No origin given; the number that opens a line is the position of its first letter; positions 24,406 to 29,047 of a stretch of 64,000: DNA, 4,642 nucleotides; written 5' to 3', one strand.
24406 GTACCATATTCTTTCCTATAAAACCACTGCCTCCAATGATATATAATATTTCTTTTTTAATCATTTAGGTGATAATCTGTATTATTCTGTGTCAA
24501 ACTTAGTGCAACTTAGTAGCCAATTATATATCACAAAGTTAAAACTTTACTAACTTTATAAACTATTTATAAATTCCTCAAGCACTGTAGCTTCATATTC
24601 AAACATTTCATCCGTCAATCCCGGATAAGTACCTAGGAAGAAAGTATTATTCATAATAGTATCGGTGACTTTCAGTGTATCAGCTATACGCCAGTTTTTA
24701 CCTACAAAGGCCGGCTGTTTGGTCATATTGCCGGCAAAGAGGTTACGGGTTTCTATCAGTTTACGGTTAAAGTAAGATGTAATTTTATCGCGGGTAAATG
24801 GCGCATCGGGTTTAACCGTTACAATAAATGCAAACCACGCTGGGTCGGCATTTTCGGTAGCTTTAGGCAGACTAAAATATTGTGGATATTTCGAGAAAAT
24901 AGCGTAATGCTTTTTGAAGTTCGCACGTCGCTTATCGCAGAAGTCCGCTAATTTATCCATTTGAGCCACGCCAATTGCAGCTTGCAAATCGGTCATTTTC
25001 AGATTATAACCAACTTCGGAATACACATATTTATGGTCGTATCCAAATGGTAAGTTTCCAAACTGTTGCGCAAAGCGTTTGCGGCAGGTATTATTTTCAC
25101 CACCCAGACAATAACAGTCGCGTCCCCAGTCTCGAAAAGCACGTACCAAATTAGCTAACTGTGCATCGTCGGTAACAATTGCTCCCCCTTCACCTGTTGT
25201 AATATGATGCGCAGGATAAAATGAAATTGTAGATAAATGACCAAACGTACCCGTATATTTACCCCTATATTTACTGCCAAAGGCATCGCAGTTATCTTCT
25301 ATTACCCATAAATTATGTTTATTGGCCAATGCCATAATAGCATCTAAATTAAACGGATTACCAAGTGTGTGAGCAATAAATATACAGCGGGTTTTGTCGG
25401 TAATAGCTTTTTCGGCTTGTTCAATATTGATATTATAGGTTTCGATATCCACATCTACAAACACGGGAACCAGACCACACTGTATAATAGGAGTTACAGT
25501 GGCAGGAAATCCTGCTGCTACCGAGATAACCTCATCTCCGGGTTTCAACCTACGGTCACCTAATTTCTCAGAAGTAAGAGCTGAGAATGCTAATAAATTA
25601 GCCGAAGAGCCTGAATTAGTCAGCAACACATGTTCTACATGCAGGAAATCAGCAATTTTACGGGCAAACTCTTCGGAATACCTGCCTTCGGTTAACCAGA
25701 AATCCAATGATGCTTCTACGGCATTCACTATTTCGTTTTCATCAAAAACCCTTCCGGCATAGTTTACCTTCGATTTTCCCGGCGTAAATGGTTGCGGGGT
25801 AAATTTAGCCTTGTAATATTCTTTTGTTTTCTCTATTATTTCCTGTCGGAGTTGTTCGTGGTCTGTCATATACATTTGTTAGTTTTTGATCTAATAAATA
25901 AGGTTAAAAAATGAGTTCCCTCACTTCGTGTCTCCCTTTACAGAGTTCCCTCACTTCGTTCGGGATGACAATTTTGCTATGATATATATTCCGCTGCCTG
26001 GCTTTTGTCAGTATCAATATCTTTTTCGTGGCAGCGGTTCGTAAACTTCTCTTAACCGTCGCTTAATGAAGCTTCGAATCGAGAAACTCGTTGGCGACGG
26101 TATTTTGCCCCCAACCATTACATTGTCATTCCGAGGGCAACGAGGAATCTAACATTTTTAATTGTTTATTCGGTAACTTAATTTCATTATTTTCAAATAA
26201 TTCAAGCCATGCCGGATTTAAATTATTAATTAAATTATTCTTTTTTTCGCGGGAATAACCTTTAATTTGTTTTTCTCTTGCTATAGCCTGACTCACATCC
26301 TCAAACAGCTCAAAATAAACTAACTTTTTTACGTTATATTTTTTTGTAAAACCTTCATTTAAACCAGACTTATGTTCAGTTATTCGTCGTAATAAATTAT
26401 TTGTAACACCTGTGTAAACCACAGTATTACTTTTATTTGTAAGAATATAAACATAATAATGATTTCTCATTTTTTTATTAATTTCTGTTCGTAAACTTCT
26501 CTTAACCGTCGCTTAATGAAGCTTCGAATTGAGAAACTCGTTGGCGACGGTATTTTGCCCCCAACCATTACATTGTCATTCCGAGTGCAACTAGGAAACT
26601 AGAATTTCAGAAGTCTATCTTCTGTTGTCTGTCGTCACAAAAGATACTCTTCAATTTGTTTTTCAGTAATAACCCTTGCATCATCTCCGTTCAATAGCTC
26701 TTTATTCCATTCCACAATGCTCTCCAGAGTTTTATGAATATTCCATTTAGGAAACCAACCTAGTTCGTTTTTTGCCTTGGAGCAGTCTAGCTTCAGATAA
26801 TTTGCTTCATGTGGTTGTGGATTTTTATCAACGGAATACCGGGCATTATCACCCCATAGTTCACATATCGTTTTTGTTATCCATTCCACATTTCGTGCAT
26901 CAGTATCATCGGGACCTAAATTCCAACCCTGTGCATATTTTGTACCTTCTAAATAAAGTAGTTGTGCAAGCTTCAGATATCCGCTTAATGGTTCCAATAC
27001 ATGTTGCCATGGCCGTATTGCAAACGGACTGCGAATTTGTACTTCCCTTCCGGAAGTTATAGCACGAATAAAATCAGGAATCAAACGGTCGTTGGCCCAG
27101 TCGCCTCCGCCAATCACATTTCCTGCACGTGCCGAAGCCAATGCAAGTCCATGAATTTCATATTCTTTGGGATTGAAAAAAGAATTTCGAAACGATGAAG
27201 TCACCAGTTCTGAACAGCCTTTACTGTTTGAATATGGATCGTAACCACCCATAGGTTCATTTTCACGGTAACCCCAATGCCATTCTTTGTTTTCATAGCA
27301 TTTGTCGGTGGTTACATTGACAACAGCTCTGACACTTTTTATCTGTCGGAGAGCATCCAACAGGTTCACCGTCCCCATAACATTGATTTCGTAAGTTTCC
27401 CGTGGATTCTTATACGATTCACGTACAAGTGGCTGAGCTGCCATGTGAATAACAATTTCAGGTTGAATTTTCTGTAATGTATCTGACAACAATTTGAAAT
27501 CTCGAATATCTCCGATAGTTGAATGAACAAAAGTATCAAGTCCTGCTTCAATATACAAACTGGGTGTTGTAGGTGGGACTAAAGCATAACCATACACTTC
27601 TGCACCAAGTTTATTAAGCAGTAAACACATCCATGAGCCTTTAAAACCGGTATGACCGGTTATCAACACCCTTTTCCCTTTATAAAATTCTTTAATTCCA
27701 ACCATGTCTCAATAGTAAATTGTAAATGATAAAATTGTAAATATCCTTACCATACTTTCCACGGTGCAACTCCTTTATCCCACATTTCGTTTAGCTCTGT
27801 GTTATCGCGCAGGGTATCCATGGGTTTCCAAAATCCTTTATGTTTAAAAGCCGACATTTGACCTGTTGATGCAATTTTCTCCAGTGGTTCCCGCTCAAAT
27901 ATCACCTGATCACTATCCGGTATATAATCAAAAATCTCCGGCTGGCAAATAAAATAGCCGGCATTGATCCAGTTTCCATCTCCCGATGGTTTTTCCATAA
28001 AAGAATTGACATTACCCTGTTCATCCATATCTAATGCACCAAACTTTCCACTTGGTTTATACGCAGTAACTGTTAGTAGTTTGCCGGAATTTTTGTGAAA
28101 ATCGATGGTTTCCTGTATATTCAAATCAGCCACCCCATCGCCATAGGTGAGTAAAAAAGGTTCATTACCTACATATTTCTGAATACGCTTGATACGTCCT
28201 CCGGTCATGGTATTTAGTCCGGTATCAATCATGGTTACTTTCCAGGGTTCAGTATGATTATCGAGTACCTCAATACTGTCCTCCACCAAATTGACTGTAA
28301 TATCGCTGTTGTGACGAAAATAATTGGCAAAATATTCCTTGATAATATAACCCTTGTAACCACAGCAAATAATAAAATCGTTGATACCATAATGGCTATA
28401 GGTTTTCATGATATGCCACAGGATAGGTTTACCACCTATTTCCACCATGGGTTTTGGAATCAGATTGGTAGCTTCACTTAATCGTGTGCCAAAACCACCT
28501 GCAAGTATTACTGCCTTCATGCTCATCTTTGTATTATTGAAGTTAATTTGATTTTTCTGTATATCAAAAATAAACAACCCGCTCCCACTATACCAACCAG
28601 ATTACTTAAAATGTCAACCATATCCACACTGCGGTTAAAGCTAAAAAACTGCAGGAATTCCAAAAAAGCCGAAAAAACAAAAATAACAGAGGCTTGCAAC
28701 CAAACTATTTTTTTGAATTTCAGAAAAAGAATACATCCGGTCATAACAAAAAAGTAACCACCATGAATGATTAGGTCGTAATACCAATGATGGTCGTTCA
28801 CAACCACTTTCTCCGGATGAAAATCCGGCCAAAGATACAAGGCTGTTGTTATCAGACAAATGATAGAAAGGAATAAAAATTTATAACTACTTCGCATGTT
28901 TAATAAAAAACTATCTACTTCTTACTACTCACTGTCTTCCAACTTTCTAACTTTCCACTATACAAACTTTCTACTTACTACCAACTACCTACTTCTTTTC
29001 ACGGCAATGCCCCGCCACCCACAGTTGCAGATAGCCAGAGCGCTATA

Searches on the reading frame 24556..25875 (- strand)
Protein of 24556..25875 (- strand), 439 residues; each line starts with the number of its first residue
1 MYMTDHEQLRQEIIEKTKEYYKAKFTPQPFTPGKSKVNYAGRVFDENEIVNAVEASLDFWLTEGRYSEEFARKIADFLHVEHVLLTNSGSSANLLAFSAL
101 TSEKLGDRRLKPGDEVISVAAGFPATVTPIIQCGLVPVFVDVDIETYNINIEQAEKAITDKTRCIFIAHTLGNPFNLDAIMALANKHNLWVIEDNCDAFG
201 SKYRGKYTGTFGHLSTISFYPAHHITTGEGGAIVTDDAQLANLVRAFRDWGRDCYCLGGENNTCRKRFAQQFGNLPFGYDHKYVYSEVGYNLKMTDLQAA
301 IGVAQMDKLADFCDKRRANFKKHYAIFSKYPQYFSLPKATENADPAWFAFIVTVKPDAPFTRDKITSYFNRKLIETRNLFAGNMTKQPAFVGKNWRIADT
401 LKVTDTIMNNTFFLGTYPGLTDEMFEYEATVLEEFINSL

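Call 76: search_protein_families(library=pfam, proteins=[window:24556-25875:-], max_evalue=0.001)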
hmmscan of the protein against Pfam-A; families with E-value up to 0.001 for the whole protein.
window:24556-25875:- (439 aa): 5 families
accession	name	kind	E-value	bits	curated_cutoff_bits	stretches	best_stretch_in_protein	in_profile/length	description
PF01041.23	DegT_DnrJ_EryC1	-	2.8e-94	316.8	19.8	1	46-426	4-353/360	DegT/DnrJ/EryC1/StrS aminotransferase family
PF00155.27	Aminotran_1_2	-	1.5e-07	31.3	19.7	1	65-194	42-185/361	Aminotransferase class I and II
PF00266.25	Aminotran_5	-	1e-06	28.5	21.5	1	68-201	46-182/371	Aminotransferase class-V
PF01053.26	Cys_Met_Meta_PP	-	5.4e-05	22.4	27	1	68-196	55-175/381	Cys/Met metabolism PLP-dependent enzyme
PF01212.27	Beta_elim_lyase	-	0.00033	20.5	27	1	67-196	34-170/288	Beta-eliminating lyase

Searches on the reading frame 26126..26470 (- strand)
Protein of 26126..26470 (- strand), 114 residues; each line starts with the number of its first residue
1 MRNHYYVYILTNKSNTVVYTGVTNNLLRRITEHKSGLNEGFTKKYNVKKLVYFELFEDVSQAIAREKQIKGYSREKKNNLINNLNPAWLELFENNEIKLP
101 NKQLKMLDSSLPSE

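Call 76: search_protein_families(library=pfam, proteins=[window:26126-26470:-], max_evalue=0.001)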
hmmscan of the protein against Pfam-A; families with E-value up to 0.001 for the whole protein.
window:26126-26470:- (114 aa): 1 family
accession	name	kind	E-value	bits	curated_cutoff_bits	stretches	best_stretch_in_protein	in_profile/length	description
PF01541.30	GIY-YIG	-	2.6e-18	66.5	22.6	1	5-77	2-76/78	GIY-YIG catalytic domain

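Call 77: search_protein_families(library=phrogs, proteins=[window:26126-26470:-], max_evalue=0.01)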
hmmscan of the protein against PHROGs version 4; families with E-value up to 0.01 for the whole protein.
window:26126-26470:- (114 aa): 6 families
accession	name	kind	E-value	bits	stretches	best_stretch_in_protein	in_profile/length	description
phrog_35456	-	unknown function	3.6e-05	24.6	1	2-94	4-96/189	-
phrog_314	-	DNA, RNA and nucleotide metabolism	0.0005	20.1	1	1-68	175-248/574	homing endonuclease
phrog_19441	-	unknown function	0.00059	21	1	42-109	22-89/96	-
phrog_7168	-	DNA, RNA and nucleotide metabolism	0.0022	18.5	1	6-38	3-35/284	homing endonuclease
phrog_2724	-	unknown function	0.003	19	1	61-85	55-79/83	-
phrog_16880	-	DNA, RNA and nucleotide metabolism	0.0097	16.8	0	3-37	5-39/162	endonuclease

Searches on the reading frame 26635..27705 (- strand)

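Call 76: search_protein_families(library=pfam, proteins=[window:26635-27705:-], max_evalue=0.001)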
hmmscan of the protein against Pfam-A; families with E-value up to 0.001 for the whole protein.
window:26635-27705:- (356 aa): 6 families
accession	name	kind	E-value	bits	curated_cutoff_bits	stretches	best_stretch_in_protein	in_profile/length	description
PF16363.11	GDP_Man_Dehyd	-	8.8e-37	127.7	27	1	14-328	1-330/332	GDP-mannose 4,6 dehydratase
PF01370.27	Epimerase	-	1.6e-28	100.1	20.9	1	13-247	1-225/240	NAD dependent epimerase/dehydratase family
PF02719.21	Polysacc_synt_2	-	1.4e-14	54.4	20.2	1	54-231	50-201/293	Polysaccharide biosynthesis protein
PF01073.25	3Beta_HSD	-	1.2e-07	31.6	22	1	14-166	1-154/280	3-beta hydroxysteroid dehydrogenase/isomerase family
PF04321.23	RmlD_sub_bind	-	1.2e-07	31.5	27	1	12-166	2-133/287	RmlD substrate binding domain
PF07993.18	NAD_binding_4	-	1e-05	25.3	20.1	1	73-166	78-185/258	Male sterility protein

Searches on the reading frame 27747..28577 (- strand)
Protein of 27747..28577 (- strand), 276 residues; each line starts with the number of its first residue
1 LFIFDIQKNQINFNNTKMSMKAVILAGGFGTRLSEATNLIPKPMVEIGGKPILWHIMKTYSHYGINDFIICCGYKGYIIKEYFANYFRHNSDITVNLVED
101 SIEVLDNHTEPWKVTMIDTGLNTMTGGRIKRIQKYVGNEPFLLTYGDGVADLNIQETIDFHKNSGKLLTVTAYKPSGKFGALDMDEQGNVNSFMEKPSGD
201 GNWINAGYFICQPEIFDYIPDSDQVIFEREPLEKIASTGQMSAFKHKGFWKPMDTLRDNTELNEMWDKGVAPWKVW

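Call 67: search_protein_families(library=ncbifam, proteins=[window:27747-28577:-], max_evalue=0.001)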
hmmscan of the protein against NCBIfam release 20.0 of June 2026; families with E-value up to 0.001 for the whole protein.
window:27747-28577:- (276 aa): 33 families (the best 25 are shown)
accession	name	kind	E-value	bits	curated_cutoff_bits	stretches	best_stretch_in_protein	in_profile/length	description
TIGR02623.1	G1P_cyt_trans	equivalog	4.7e-123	409.6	300.25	1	20-276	1-255/255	glucose-1-phosphate cytidylyltransferase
NF052502.1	man1P_GTase_Rv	exception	1.6e-27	96.3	440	1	21-258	2-222/352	mannose-1-phosphate guanylyltransferase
TIGR03992.1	Arch_glmU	subfamily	4.1e-27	95.1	292.1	2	20-94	1-75/393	bifunctional sugar-1-phosphate nucleotidylyltransferase/acetyltransferase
NF049965.1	GlMnHpPGnyltfHddC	equivalog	4.4e-25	88.6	300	1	20-228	1-184/221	D-glycero-D-manno-heptose 1-phosphate guanosyltransferase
NF041313.1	UDPGP_AglF_Halo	equivalog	2.1e-21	76.5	400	2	20-88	1-69/234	UTP--glucose-1-phosphate uridylyltransferase AglF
NF045761.1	NAMPUrTaseMurU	equivalog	4.2e-19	69.3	250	2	20-94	1-75/226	N-acetylmuramate alpha-1-phosphate uridylyltransferase MurU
NF041173.1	Sug_nt_acttase_Thmprot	equivalog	9.5e-19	67.6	600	1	20-253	1-214/405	bifunctional sugar-1-phosphate nucleotidylyltransferase/acetyltransferase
TIGR01099.1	galU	equivalog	1.1e-15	57.9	326.8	1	20-221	2-216/261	UTP--glucose-1-phosphate uridylyltransferase GalU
NF003670.0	PRK05293.1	equivalog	1.8e-14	53.5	470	1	17-259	2-251/382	glucose-1-phosphate adenylyltransferase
TIGR01208.1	rmlA_long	equivalog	4e-14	52.3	320.25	1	21-221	1-184/353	glucose-1-phosphate thymidylyltransferase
TIGR02091.1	glgC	equivalog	6.2e-14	51.8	424.9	1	21-257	2-250/364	glucose-1-phosphate adenylyltransferase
NF001947.0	PRK00725.1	subfamily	4.7e-12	45.4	470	1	9-199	6-195/426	glucose-1-phosphate adenylyltransferase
NF041135.1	IPPtranDIPPsyn_Thcocales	equivalog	1.4e-11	44.1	580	1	20-99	1-72/419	bifunctional L-myo-inositol-1-phosphate cytidylyltransferase/CDP-L-myo-inositol myo-inositolphosphotransferase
NF002772.0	PRK02862.1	equivalog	1e-08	34.4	537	1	21-200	5-182/429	glucose-1-phosphate adenylyltransferase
NF002023.0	PRK00844.1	subfamily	5.6e-08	32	458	1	18-198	5-182/408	glucose-1-phosphate adenylyltransferase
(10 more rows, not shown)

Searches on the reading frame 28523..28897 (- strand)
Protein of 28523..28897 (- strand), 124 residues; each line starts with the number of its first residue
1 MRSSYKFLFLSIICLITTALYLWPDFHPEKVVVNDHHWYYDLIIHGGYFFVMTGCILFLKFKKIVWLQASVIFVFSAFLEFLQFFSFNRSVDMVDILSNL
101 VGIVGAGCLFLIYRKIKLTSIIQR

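Call 67: search_protein_families(library=ncbifam, proteins=[window:28523-28897:-], max_evalue=0.001)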
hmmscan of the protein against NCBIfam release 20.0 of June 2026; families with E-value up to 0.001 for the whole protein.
window:28523-28897:- (124 aa): 1 family
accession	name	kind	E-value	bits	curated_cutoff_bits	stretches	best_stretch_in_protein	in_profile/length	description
NF033125.2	vanZ-A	exception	3.4e-05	24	250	1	11-105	30-120/164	glycopeptide resistance protein VanZ-A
